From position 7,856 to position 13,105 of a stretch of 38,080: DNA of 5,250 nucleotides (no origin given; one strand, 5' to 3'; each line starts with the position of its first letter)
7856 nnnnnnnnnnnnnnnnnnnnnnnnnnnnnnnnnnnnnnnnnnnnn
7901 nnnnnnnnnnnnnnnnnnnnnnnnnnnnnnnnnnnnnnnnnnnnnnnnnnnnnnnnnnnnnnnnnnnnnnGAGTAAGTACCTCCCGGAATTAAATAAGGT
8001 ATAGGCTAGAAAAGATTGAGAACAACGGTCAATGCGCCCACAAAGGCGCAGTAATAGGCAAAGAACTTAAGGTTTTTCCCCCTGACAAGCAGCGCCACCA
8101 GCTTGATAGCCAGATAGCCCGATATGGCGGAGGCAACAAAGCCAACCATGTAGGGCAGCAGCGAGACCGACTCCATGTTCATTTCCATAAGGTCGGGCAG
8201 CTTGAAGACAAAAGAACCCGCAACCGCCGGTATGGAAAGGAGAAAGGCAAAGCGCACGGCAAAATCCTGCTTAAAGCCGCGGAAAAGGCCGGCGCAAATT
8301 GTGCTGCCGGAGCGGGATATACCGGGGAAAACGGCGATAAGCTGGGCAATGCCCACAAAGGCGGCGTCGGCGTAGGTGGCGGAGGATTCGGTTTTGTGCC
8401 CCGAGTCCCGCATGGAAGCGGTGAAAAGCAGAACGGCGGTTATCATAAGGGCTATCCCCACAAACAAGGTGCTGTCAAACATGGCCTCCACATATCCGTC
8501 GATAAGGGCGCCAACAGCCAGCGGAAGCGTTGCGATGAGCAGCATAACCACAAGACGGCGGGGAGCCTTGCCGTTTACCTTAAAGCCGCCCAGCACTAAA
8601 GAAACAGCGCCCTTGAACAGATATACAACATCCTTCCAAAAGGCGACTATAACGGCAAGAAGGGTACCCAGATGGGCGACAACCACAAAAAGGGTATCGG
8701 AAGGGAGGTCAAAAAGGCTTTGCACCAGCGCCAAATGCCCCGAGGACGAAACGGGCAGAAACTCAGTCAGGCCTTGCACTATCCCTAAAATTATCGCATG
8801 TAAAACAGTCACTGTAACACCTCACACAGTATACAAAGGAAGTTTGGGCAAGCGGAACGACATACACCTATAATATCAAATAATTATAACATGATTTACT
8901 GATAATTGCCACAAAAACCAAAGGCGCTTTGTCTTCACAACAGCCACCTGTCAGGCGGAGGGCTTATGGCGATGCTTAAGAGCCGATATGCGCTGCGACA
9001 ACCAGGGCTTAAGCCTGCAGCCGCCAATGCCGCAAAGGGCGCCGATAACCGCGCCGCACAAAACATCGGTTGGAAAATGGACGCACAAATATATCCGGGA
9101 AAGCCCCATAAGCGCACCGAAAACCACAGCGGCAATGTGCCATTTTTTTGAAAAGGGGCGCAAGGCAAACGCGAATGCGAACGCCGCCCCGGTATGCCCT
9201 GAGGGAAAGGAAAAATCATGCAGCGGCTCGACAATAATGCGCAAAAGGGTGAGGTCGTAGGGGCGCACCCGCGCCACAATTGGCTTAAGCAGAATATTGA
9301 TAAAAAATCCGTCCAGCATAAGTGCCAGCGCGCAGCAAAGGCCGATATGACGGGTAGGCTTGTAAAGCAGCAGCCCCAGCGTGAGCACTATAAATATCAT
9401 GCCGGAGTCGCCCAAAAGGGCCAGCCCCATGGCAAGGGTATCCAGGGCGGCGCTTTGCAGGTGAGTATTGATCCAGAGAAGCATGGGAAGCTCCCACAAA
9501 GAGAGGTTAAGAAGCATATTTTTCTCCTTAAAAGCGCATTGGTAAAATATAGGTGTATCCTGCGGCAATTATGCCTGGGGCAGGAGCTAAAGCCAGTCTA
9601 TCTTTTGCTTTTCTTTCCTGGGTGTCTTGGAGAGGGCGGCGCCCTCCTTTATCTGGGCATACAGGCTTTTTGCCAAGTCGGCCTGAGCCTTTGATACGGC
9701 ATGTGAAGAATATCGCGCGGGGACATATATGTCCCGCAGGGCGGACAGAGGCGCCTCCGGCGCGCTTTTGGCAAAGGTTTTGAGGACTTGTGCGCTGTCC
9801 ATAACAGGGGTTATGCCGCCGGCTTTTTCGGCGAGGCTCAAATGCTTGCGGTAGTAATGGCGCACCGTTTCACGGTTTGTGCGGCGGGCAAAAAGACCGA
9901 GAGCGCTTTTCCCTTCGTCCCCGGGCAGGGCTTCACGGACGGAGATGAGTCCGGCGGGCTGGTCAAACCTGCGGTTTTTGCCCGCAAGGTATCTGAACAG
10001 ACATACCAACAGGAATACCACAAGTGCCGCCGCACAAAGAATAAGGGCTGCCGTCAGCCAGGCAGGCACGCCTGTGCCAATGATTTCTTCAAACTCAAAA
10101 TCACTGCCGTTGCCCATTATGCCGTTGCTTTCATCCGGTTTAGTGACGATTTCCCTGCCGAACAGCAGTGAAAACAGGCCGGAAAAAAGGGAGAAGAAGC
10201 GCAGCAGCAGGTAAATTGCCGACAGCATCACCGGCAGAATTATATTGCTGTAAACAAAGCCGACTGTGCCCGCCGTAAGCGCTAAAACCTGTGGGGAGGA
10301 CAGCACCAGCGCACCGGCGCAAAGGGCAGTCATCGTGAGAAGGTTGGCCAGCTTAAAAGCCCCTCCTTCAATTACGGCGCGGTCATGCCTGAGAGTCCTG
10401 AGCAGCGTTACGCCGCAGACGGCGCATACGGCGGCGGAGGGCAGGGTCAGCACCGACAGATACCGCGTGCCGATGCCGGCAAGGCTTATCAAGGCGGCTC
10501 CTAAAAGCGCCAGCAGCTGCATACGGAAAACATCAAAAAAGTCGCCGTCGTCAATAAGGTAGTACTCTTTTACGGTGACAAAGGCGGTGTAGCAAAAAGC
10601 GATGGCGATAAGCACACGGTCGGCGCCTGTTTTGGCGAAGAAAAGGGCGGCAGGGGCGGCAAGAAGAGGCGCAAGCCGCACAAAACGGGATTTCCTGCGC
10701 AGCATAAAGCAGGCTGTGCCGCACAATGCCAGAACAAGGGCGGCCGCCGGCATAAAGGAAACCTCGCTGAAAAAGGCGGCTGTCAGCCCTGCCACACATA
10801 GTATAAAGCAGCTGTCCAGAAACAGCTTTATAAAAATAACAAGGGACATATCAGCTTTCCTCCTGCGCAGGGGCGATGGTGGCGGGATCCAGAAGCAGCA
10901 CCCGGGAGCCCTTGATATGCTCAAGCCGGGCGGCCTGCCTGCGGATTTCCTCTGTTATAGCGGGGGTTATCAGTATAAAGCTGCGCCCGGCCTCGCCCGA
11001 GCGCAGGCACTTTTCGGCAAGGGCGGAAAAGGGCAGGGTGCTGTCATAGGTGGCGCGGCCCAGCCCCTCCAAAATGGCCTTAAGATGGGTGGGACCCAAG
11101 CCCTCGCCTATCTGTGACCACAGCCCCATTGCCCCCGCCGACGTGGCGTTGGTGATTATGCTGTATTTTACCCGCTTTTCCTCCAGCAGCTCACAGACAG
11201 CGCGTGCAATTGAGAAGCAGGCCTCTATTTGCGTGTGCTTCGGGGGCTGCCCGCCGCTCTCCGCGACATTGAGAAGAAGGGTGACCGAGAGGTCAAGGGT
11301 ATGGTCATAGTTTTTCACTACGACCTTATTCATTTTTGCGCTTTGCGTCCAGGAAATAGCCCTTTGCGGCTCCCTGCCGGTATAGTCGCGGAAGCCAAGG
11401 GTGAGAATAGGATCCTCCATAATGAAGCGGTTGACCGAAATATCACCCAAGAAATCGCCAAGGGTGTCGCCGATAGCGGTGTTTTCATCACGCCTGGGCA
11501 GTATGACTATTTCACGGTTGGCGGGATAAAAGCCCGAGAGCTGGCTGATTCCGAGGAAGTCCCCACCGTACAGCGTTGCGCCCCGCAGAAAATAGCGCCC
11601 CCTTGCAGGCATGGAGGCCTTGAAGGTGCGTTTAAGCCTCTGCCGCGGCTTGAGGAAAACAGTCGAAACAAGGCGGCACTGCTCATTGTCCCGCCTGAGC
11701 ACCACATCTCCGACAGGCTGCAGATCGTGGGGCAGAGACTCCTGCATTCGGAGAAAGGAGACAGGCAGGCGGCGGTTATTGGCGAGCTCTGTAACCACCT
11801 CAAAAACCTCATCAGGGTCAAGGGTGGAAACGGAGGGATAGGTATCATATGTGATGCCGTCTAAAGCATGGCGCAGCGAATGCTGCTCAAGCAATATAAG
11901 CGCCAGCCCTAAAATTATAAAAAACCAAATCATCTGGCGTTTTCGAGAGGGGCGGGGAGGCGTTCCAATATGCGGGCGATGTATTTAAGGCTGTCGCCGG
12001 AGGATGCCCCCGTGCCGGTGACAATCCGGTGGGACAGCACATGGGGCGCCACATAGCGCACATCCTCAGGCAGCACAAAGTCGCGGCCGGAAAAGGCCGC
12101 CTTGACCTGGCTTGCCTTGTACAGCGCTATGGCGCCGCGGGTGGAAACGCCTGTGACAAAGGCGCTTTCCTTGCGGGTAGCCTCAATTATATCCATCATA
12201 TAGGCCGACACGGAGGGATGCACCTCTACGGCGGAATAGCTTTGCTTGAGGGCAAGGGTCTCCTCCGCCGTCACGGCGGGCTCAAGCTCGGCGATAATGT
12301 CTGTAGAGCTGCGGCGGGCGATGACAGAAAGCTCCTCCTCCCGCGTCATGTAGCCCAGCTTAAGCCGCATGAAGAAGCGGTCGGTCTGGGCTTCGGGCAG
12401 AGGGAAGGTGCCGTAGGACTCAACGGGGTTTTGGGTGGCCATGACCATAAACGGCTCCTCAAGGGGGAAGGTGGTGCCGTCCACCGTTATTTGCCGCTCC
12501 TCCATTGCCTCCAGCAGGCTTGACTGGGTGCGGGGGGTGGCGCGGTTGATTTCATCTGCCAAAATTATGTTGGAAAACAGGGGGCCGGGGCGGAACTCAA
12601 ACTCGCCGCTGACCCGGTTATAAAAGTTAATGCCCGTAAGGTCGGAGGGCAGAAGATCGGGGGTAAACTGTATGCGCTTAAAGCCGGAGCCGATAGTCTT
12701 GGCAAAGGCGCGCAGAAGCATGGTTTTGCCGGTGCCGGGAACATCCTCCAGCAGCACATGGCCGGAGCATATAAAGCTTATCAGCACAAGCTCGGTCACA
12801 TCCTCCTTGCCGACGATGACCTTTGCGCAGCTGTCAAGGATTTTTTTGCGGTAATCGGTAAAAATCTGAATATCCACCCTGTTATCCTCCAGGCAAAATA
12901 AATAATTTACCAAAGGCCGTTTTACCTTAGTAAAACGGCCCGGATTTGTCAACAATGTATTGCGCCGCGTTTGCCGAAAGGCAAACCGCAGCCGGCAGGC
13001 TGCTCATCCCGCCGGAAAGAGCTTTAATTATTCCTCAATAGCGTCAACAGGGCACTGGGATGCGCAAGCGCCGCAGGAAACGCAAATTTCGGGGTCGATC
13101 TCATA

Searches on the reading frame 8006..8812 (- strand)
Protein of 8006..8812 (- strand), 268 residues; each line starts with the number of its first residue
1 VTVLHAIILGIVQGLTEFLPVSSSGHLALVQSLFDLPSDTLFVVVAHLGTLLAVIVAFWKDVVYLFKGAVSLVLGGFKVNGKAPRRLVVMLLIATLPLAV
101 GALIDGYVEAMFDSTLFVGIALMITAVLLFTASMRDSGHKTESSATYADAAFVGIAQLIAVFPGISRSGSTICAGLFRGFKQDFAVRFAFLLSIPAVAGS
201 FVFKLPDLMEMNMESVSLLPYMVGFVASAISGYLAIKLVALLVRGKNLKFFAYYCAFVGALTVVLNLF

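Call 28: search_protein_families(library=pfam, proteins=[window:8006-8812:-], max_evalue=0.00001)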
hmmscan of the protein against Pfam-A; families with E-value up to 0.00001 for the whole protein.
window:8006-8812:- (268 aa): 1 family
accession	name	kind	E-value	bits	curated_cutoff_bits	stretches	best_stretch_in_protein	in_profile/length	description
PF02673.24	BacA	-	3.7e-73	246.8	33.4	1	6-260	1-256/257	Bacitracin resistance protein BacA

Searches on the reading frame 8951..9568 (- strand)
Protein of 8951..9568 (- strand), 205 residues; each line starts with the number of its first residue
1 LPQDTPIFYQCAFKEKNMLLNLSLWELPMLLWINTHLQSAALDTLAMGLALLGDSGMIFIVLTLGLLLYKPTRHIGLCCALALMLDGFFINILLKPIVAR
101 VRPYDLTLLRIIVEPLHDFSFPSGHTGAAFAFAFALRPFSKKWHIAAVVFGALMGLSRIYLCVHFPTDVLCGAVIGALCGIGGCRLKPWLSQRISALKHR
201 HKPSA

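Call 28: search_protein_families(library=pfam, proteins=[window:8951-9568:-], max_evalue=0.00001)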
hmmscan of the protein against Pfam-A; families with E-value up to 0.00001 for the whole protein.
window:8951-9568:- (205 aa): 2 families
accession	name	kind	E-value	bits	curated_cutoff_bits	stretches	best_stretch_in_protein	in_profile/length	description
PF01569.27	PAP2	-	1.4e-21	77.1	27.2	1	77-185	3-123/130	PAP2 superfamily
PF14378.12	PAP2_3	-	3.4e-07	30.7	27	1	120-179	126-187/190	PAP2 superfamily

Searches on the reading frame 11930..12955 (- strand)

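Call 29: search_protein_families(library=pfam, proteins=[window:11930-12955:-], max_evalue=0.00001)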
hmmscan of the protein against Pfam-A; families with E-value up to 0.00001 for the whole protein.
window:11930-12955:- (341 aa): 6 families
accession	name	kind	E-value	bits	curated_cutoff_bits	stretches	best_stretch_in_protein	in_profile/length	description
PF07726.17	AAA_3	-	1.7e-62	209.6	27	1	66-196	1-131/131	ATPase family associated with various cellular activities (AAA)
PF17863.7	AAA_lid_2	-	5.8e-20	71.2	22.7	1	258-312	1-55/74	AAA lid domain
PF07728.20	AAA_5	-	2e-16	60.7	22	1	66-194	1-139/139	AAA domain (dynein-related subfamily)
PF20030.5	bpMoxR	-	9.5e-10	38.3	27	1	38-208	5-174/205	MoxR domain in the MoxR-vWA-beta-propeller ternary systems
PF00493.29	MCM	-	6.3e-07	29.2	23.3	1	61-179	54-175/224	MCM P-loop domain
PF00004.35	AAA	-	1.8e-06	28.8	21.2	1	69-179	3-112/131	ATPase family associated with various cellular activities (AAA)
